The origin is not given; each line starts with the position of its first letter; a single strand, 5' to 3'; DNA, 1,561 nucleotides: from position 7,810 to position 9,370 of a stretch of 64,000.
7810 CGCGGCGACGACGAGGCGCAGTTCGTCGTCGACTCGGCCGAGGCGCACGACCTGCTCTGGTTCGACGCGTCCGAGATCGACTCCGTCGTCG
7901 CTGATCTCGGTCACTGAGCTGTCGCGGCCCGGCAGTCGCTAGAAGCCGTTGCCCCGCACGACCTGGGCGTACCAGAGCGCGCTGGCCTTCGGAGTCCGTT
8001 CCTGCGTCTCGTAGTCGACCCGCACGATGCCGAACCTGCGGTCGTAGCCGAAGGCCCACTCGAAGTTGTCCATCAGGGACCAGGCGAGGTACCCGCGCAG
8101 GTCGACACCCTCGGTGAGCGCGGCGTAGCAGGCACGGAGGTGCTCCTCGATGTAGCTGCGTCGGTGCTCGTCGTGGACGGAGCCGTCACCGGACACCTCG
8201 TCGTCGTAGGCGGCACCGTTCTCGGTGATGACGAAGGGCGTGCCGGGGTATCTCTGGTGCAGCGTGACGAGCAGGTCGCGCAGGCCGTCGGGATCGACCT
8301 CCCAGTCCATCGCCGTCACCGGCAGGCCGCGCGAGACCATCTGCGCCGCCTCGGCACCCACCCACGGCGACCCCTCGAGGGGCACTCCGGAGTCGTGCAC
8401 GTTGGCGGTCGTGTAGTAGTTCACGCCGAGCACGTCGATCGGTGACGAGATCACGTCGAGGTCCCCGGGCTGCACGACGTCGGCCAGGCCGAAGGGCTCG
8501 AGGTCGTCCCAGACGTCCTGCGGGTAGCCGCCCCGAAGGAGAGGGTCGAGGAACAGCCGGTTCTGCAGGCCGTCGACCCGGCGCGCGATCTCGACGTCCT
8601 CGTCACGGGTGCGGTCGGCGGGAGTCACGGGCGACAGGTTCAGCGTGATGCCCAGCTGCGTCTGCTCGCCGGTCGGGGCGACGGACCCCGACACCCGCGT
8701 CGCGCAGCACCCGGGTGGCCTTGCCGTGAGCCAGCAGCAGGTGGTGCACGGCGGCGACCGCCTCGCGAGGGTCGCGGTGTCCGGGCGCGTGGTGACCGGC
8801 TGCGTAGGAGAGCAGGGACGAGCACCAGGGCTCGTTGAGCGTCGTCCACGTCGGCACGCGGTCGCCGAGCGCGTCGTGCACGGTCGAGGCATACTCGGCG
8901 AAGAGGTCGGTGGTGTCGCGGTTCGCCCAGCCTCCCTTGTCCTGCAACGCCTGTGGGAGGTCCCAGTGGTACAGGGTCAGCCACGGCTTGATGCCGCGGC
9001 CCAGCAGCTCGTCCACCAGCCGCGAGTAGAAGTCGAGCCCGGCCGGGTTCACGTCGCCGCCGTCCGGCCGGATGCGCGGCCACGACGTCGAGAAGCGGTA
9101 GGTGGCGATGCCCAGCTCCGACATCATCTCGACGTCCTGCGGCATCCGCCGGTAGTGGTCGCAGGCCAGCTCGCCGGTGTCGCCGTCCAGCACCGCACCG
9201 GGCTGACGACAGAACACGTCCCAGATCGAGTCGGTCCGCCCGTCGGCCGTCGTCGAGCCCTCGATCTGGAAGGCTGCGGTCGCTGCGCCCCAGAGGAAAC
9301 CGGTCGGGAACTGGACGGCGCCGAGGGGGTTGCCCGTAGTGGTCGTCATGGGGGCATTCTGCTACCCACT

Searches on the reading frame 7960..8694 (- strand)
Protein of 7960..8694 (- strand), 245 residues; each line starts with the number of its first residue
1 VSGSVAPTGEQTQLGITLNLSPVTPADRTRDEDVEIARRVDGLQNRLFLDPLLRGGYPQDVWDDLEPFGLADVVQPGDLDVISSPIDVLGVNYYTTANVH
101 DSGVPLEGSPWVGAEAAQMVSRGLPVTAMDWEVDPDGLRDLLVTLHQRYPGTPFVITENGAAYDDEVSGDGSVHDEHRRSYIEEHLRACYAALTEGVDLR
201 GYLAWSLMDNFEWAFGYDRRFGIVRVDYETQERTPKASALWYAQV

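Call 65: search_protein_families(library=pfam, proteins=[window:7960-8694:-], max_evalue=0.00001)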
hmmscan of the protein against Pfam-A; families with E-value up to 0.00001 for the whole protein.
window:7960-8694:- (245 aa): 1 family
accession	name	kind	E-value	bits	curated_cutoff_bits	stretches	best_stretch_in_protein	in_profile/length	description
PF00232.24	Glyco_hydro_1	-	5.1e-63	213.5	22.6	1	9-245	211-447/453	Glycosyl hydrolase family 1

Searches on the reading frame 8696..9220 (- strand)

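Call 65: search_protein_families(library=pfam, proteins=[window:8696-9220:-], max_evalue=0.00001)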
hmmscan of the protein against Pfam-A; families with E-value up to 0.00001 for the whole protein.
window:8696-9220:- (175 aa): 1 family
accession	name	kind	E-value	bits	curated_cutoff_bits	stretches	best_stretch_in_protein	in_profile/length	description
PF00232.24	Glyco_hydro_1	-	2.8e-73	247.4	22.6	1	1-174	35-209/453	Glycosyl hydrolase family 1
